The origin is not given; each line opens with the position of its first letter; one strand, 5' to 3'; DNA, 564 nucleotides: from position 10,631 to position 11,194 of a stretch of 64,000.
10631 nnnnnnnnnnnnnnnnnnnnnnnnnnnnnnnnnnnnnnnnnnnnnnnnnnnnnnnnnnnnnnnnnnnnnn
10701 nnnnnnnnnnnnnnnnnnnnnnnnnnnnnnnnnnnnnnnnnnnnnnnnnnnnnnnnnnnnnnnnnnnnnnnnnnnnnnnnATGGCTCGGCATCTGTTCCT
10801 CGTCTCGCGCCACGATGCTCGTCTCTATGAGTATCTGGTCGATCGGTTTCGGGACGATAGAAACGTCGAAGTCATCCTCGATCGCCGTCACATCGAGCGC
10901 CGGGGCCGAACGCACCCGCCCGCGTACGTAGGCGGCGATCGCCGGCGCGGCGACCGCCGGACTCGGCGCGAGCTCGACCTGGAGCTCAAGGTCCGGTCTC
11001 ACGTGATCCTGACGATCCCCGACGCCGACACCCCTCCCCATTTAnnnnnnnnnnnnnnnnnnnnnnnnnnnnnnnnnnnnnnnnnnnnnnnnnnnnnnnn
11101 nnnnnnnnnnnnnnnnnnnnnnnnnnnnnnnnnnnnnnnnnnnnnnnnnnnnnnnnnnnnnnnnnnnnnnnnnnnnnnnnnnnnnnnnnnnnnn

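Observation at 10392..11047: Divergent pair of paralogous small proteins at the head of the wzm-wzt operon, one with a sigma-54-like promoter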

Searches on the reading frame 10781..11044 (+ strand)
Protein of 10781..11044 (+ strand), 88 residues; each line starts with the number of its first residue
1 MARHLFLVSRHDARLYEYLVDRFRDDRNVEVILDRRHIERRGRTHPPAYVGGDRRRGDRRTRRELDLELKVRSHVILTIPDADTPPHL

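Call 4: search_protein_families(library=pfam, proteins=[window:10781-11044:+], max_evalue=10)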
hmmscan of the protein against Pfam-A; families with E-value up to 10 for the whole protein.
seq(88 aa): 0 families

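Call 5: search_protein_families(library=ncbifam, proteins=[window:10781-11044:+], max_evalue=10)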
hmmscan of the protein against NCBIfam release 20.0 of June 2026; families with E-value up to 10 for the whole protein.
seq(88 aa): 1 family
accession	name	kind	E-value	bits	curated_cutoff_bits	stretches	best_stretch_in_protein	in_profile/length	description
NF011104.0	PRK14531.1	equivalog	0.1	12.3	160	1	6-46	112-151/183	adenylate kinase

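Call 6: find_homologous_proteins(query=window:10781-11044:+, max_evalue=0.01)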
Query seq(88 aa) (88 aa): 139 proteins with E <= 0.01 among 143 candidates; the best 120 are listed.
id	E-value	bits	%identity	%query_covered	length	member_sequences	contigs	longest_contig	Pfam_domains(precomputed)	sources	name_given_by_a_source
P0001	3.5e-50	185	100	100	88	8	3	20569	-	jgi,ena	-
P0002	4.8e-39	150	86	98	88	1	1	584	-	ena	-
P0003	1.2e-37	145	84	98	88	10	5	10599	-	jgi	jgi:hypothetical protein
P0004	1.3e-37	145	85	98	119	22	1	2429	-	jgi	-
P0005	2.4e-36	141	83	95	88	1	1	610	-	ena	-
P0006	3.8e-36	141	78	98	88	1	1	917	-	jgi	-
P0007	5.8e-36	140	79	99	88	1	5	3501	-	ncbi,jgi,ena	-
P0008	6.8e-36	140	81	98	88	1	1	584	-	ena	-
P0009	9.1e-36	139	81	98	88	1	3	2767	-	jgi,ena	-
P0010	4.6e-35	137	81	98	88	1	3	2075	-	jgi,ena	-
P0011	4.1e-34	134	79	98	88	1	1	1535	-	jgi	-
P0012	9.5e-34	133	78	98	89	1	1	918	-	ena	-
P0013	3.4e-32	128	80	92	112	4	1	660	-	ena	-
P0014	1.2e-30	123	74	100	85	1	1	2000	-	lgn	-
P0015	8.5e-30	120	72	99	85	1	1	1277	-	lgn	-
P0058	1.6e-26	110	70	98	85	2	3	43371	-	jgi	jgi:hypothetical protein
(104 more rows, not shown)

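Call 10: find_encoding_contigs(protein=P0058, flank=8000, max_places=3)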
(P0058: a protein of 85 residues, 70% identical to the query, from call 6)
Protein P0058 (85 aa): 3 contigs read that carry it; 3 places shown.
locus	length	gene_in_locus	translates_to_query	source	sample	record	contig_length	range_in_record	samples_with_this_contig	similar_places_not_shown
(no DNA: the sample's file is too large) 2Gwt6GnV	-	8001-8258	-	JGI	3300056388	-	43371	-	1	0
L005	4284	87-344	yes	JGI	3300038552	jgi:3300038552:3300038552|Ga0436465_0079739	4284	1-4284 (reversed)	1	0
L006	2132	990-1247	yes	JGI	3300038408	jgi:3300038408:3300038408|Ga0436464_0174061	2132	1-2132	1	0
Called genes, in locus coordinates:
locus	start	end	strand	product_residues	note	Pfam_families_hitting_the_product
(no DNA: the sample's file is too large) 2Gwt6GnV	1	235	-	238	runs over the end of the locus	PF10851:DUF2652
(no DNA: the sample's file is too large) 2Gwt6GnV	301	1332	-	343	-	PF18306:LDcluster4, PF03641:Lysine_decarbox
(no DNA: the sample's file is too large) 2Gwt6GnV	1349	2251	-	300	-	PF00892:EamA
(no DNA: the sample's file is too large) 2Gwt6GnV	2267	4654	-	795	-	PF01315:Ald_Xan_dh_C, PF02738:MoCoBD_1, PF20256:MoCoBD_2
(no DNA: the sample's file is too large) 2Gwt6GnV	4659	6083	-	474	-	PF06545:AllG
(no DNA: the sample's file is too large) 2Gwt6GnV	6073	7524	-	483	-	PF27530:HMA_AllF_N, PF02629:CoA_binding, PF00549:Ligase_CoA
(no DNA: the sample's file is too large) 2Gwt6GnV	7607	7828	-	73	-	-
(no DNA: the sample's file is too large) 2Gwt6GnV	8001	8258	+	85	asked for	-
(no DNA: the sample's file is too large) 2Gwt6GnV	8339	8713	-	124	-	-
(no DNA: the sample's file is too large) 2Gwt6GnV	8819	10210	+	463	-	PF00158:Sigma54_activat, PF01078:Mg_chelatase (faint), PF14532:Sigma54_activ_2, PF07728:AAA_5 (weak), PF25601:AAA_lid_14, PF02954:HTH_8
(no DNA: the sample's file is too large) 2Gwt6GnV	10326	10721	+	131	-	-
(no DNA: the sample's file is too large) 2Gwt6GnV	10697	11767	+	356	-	PF01933:CofD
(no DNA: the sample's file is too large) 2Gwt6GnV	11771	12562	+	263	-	PF01522:Polysacc_deac_1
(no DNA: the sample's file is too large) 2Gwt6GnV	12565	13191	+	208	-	PF00485:PRK, PF01121:CoaE (faint)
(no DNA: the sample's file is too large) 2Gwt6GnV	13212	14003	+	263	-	PF01590:GAF, PF13185:GAF_2, PF13492:GAF_3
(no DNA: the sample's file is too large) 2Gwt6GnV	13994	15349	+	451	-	PF00072:Response_reg, PF00158:Sigma54_activat, PF14532:Sigma54_activ_2, PF07728:AAA_5, PF25601:AAA_lid_14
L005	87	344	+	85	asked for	-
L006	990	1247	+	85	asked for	-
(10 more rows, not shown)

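Call 20: find_related_loci(query=A1, collection=genome_contigs, flank=8000)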
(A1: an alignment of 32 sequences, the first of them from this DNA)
Query A1 (88 aa) in genome_contigs; peptide patterns used: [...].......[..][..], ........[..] (x = any residue, [..] = any of these).
22 stretches matched a pattern; 14 encode a relative of the query (tblastn E <= 1e-3); 14 distinct loci.
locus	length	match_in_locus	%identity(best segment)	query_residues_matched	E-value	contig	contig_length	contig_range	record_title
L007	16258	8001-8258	83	1-86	1e-31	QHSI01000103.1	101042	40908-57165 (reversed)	MAG: Candidatus Rokuibacteriota bacterium isolate AR34 14_0903_05_40cm_scaffold_197_curated, whole genome shotgun sequen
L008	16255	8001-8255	72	1-88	1e-24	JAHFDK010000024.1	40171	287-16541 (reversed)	MAG: Candidatus Rokuibacteriota bacterium isolate nzgw243 NODE_104_length_40172_cov_16.620159, whole genome shotgun sequ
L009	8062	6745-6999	74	1-88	9e-25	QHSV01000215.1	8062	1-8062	MAG: Candidatus Rokuibacteriota bacterium isolate AR22 14_0903_16_40cm_scaffold_14904_curated, whole genome shotgun sequ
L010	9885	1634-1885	74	1-86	5e-23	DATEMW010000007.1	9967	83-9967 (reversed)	MAG TPA_asm: Candidatus Methylomirabilota bacterium isolate SMAG_U8953 k141_1423808, whole genome shotgun sequence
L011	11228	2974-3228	70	1-88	1e-22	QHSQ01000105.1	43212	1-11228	MAG: Candidatus Rokuibacteriota bacterium isolate AR27 14_0903_09_40cm_scaffold_263_curated, whole genome shotgun sequen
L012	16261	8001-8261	72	1-88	1e-22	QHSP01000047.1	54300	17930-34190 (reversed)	MAG: Candidatus Rokuibacteriota bacterium isolate AR28 14_1009_16_30cm_scaffold_431_curated, whole genome shotgun sequen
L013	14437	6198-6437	72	1-83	4e-22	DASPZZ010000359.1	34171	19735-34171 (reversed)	MAG TPA_asm: Candidatus Binatia bacterium isolate SMAG_U11632 k141_2530066, whole genome shotgun sequence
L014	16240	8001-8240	71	1-81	6e-22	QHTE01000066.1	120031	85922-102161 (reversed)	MAG: Candidatus Rokuibacteriota bacterium isolate AR14 14_1009_16_40cm_scaffold_517_curated, whole genome shotgun sequen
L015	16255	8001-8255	68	1-88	2e-21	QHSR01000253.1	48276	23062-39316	MAG: Candidatus Rokuibacteriota bacterium isolate AR26 14_1009_13_40cm_scaffold_784_curated, whole genome shotgun sequen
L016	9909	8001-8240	73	1-83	4e-20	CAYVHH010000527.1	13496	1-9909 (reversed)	MAG TPA_asm: uncultured bacterium isolate binchicken_co279_234 genome assembly, contig: k141_1122208, whole genome shotg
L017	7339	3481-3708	65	1-79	7e-19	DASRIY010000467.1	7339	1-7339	MAG TPA_asm: Candidatus Methylomirabilota bacterium isolate SMAG_U10122 k141_2231374, whole genome shotgun sequence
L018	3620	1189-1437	60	1-86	3e-17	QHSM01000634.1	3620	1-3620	MAG: Candidatus Rokuibacteriota bacterium isolate AR30 14_0927_05_40cm_scaffold_41926_e_289_curated, whole genome shotgu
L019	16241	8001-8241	88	1-83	2e-17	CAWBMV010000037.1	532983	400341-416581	MAG: uncultured Candidatus Rokubacteria bacterium isolate MFD02242.bin.2.34 genome assembly, contig: contig_894, whole g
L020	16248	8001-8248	89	1-86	4e-13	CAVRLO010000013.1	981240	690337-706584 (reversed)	MAG: uncultured Candidatus Rokubacteria bacterium isolate MFD04850.bin.2.308 genome assembly, contig: contig_35099, whol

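Call 23: predict_structure(alignment_id=A1)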
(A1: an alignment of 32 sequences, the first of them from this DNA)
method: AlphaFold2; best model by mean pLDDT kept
length: 88 residues; sequences in the alignment: 32
mean_pLDDT: 68.9   pTM: 0.51
mean pLDDT of the five models: 68.9, 67.1, 66.1, 61.3, 56.1
residues with pLDDT >= 90: 4; 70-90: 47; 50-70: 14; < 50: 23
segments of 3 or more residues with pLDDT < 50: 38-53, 84-88
pLDDT, mean of each block of 10 residues (from residue 1): 82 87 88 67 42 49 71 80 51
secondary structure, 60 per line:
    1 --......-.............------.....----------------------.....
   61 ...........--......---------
elements in order: E3-8 H10-22 E29-33 H56-71 E74-79

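Call 26: search_protein_representatives(alignment_id=A3)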
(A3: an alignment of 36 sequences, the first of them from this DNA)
Query: 36 sequences, 73 profile positions. Proteins with E-value up to 0.001 (for the whole library): 1894; up to 1e-10: 252; up to 1e-30: 0. The best 150 are listed.
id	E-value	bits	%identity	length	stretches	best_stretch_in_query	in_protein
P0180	8.7e-30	118.8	-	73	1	2-72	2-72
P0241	2.3e-28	114.3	-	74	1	1-73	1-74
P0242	8.5e-23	96.5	-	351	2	5-71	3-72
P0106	2.4e-22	95.0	-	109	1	1-73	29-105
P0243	1.1e-21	92.9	-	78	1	2-73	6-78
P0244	2.3e-21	91.9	-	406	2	1-71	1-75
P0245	3.2e-20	88.2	-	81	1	1-73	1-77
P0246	1.2e-19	86.4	-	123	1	2-73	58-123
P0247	2.9e-19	85.1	-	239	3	3-71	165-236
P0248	3.4e-19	84.9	-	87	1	1-73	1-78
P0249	3.7e-19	84.8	-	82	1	1-72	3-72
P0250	4.8e-19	84.4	-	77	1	1-72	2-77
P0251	1.6e-18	82.8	-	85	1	1-71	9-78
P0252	1.7e-18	82.7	-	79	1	1-72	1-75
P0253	1.8e-18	82.6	-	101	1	2-73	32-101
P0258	1.1e-17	80.1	-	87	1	1-73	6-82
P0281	5.5e-16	74.6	-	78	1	1-72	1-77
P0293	2.2e-15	72.7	-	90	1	3-72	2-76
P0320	1.7e-14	69.8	-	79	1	1-72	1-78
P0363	3.2e-13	65.8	-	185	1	4-72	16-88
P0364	3.3e-13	65.7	-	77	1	1-71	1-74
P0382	9.0e-13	64.3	-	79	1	1-72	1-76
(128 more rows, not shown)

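Call 29: fold_search(model_id=the predicted structure, library=pdb)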
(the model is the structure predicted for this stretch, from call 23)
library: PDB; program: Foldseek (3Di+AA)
matches with E <= 10: 293; with E <= 0.001: 0
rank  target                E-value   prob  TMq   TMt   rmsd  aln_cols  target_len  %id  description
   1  2qke_C                3.8e-01  0.33  0.37  0.34   9.2        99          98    7  Wild Type Crystal Structure of Full Length Circadian Clock Protein KaiB from Thermosynechococcus elongatus BP-1 (released 2008-06-17)
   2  2qke_D                5.7e-01  0.23  0.36  0.31   9.3       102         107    7  Wild Type Crystal Structure of Full Length Circadian Clock Protein KaiB from Thermosynechococcus elongatus BP-1 (released 2008-06-17)
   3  2qke_E                6.1e-01  0.28  0.38  0.33  10.5        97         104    7  Wild Type Crystal Structure of Full Length Circadian Clock Protein KaiB from Thermosynechococcus elongatus BP-1 (released 2008-06-17)
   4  2qke_F                7.0e-01  0.20  0.34  0.31  10.5        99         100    8  Wild Type Crystal Structure of Full Length Circadian Clock Protein KaiB from Thermosynechococcus elongatus BP-1 (released 2008-06-17)
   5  4kso_B                7.5e-01  0.11  0.26  0.24  10.6       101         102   10  Crystal Structure of Circadian clock protein KaiB from S.Elongatus (released 2013-07-10)
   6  1vgl_C                8.6e-01  0.16  0.37  0.34  11.3        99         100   13  Crystal structure of tetrameric KaiB from T.elongatus BP-1 (released 2005-08-16)
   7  7m5h_A                9.8e-01  0.13  0.29  0.19   9.2        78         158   20  Crystal structure of conserved protein from Enterococcus faecalis V583 (released 2021-04-07)
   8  6bzf_B                1.1e+00  0.38  0.30  0.14   2.1        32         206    6  Structure of S. cerevisiae Zip2:Spo16 complex, C2 form (released 2018-02-14)
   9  9lmq_A                1.3e+00  0.20  0.31  0.11   5.7        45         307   20  Cryo-EM structure of TIR-STING/c-di-GMP complex (released 2025-08-27)
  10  2r0c                  1.3e+00  0.16  0.35  0.08  11.3        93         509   14  Structure of the substrate-free form of the rebeccamycin biosynthetic enzyme REBC (released 2007-09-25)
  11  1x5c_MODEL_1_A        1.4e+00  0.33  0.29  0.22   2.5        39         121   13  The solution structure of the second thioredoxin-like domain of human Protein disulfide-isomerase (released 2005-11-15)
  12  7m5h_B                1.4e+00  0.10  0.27  0.17   9.2        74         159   20  Crystal structure of conserved protein from Enterococcus faecalis V583 (released 2021-04-07)
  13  3kgk_A                1.5e+00  0.14  0.33  0.33   5.9        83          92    5  Crystal structure of ArsD (released 2010-02-16)
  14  4eiq_B                1.6e+00  0.15  0.35  0.08  11.0        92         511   14  Chromopyrrolic acid-soaked RebC-10x with bound 7-carboxy-K252c (released 2012-08-08)
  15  2fch_A                1.6e+00  0.11  0.23  0.20   3.7        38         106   10  Crystal Structure of Thioredoxin Mutant G74S (released 2005-12-27)
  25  9lmq_D                2.2e+00  0.15  0.30  0.10   5.6        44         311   16  Cryo-EM structure of TIR-STING/c-di-GMP complex (released 2025-08-27)
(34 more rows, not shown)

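Call 33: find_homologous_proteins(query=A5, max_evalue=0.001)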
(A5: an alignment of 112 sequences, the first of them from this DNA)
Query A5 (112 sequences) (88 aa, profile of the alignment): 520 proteins with E <= 0.001 among 4191 candidates; the best 120 are listed.
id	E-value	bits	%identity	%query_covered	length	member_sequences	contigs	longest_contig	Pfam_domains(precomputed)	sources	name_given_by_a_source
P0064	7.9e-29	117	68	100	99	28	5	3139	-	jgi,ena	jgi:hypothetical protein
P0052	1.8e-28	116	69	98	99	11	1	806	-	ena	-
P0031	2.8e-28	116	70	99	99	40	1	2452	-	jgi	jgi:hypothetical protein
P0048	3.5e-28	115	71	94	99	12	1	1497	-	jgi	-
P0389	3.7e-28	115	57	92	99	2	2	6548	-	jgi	jgi:hypothetical protein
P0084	4.5e-28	115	69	98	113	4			-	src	-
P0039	5.8e-28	115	71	100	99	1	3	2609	-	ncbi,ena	-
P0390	6.1e-28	114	57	92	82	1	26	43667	-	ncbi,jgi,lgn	ncbi:MAG TPA: hypothetical protein VIE36_12865 [Methylomirabilota bacterium]|jgi:hypothetical protei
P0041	7.8e-28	114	73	98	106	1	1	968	-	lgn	-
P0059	8.0e-28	114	71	98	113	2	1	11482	-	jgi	-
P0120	9.2e-28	114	61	91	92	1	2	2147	-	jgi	jgi:hypothetical protein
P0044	9.7e-28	114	71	100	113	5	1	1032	-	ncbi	-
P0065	9.7e-28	114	72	98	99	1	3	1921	-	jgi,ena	jgi:hypothetical protein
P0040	1.0e-27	114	72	98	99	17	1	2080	-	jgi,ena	-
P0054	1.2e-27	114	71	98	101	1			-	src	-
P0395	1.3e-26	110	57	92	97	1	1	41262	-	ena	-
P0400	1.5e-25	107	42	41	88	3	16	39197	-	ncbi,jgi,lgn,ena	-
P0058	7.0e-25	105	70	98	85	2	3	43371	-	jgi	jgi:hypothetical protein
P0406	3.5e-24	102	53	97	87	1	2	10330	-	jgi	jgi:hypothetical protein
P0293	6.2e-24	102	56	44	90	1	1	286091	-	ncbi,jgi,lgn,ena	-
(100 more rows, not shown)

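Call 34: search_solved_structures(query=A5, max_evalue=10)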
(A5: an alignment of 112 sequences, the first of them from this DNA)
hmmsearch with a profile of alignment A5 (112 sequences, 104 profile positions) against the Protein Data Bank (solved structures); distinct sequences matched with E-value up to 10: 5.
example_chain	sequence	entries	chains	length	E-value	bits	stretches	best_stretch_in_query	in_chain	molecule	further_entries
4ch0_S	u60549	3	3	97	0.49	13.5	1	23-67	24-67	PROTEIN SUP-12, ISOFORM B | PROTEIN SUP-12, ISOFORM A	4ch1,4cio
2ru3_A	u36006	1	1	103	0.56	13.3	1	24-67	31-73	Protein SUP-12, isoform a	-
2mgz_B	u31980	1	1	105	0.59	13.2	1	24-67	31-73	Protein SUP-12, isoform a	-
9r2o_A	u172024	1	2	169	0.69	13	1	55-86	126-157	N5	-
9cc5_A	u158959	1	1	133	5.5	10.1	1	58-95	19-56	Amylin-NHO-22 Binder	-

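Call 35: list_cluster_members(proteins=[P0293, P0400, P0250, P0258, P0281, P0320, P0364, P0382, P0244, P0363])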
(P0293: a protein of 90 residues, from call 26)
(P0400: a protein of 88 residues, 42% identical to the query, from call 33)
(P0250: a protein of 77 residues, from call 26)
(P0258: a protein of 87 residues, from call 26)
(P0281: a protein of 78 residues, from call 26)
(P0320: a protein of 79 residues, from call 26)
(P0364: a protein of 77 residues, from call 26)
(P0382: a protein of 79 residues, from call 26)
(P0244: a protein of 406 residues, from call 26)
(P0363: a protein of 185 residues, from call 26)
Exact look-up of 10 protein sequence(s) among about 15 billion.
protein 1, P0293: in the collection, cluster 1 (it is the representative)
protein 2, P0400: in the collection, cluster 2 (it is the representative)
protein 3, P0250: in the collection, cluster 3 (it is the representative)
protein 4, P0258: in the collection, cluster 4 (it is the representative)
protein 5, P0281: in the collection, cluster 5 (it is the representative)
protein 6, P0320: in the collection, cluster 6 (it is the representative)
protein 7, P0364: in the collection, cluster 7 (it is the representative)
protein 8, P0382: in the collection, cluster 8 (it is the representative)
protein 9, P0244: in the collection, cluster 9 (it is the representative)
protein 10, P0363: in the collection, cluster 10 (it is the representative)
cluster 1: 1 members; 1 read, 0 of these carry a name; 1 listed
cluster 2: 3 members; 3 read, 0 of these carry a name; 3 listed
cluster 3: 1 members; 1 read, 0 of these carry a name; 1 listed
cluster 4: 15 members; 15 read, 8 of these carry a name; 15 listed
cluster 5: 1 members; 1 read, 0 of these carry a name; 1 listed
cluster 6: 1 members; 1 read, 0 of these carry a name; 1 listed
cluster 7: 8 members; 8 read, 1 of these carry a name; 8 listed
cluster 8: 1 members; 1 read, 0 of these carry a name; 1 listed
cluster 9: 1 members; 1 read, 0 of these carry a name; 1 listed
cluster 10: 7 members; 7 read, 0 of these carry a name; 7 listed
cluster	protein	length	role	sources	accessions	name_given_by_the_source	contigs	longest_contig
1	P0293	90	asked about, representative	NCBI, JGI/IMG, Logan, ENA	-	-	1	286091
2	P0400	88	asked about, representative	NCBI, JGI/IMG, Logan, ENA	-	-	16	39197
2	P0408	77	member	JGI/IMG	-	-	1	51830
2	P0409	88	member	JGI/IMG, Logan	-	-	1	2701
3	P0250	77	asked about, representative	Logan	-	-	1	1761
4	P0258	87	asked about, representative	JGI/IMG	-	hypothetical protein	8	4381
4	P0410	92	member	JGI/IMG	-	hypothetical protein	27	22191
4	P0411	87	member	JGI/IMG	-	hypothetical protein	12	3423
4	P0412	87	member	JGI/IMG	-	hypothetical protein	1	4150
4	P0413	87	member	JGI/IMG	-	hypothetical protein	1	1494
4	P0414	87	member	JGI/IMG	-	hypothetical protein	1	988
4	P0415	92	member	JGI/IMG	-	hypothetical protein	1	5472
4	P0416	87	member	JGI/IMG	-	hypothetical protein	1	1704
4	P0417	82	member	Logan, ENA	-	-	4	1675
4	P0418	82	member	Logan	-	-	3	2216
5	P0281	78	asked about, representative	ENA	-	-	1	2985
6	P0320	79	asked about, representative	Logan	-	-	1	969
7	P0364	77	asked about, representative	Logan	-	-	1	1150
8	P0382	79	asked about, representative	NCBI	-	-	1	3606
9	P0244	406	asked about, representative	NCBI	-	-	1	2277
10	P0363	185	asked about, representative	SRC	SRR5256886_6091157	-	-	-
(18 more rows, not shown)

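Call 36: find_encoding_contigs(protein=P0293, flank=6000, max_places=3)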
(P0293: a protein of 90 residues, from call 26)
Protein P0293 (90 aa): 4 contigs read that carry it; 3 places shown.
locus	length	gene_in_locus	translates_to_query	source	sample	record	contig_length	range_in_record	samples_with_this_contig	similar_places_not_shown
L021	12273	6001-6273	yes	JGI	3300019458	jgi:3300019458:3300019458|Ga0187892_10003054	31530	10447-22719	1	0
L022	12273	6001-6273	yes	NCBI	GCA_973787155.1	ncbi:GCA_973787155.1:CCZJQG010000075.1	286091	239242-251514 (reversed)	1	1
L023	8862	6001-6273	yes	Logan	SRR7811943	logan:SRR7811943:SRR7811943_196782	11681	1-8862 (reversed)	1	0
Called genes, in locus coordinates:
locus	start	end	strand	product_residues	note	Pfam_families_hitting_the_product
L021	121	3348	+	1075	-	PF24514:SpaA_4 (faint), PF22904:NOMO1-like_2nd (faint), PF17210:SdrD_B, PF13620:CarboxypepD_reg (weak), PF13715:CarbopepD_reg_2 (faint), PF17802:SpaA (faint), PF17210:SdrD_B, PF18203:IPTL-CTERM (weak)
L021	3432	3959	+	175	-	PF09721:Exosortase_EpsH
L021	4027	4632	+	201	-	PF02810:SEC-C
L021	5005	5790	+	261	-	-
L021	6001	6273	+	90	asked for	-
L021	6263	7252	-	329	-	-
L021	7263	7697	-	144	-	PF00582:Usp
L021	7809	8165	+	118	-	-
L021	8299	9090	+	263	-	PF03328:HpcH_HpaI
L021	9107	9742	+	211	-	PF00293:NUDIX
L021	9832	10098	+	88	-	-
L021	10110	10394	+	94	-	-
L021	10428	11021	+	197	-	-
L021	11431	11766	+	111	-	PF01451:LMWPc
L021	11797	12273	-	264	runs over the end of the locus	-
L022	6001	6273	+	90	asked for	-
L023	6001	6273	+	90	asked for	-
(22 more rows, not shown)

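Call 53: predict_structure(alignment_id=A5)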
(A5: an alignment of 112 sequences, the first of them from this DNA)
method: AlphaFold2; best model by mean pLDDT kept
length: 88 residues; sequences in the alignment: 112
mean_pLDDT: 71.5   pTM: 0.51
mean pLDDT of the five models: 71.5, 69.3, 69.1, 68.8, 66.5
residues with pLDDT >= 90: 17; 70-90: 29; 50-70: 26; < 50: 16
segments of 3 or more residues with pLDDT < 50: 41-47, 49-54
pLDDT, mean of each block of 10 residues (from residue 1): 85 90 93 71 48 50 63 78 63
secondary structure, 60 per line:
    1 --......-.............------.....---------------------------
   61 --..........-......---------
elements in order: E3-8 H10-22 E29-33 H63-72 E74-79
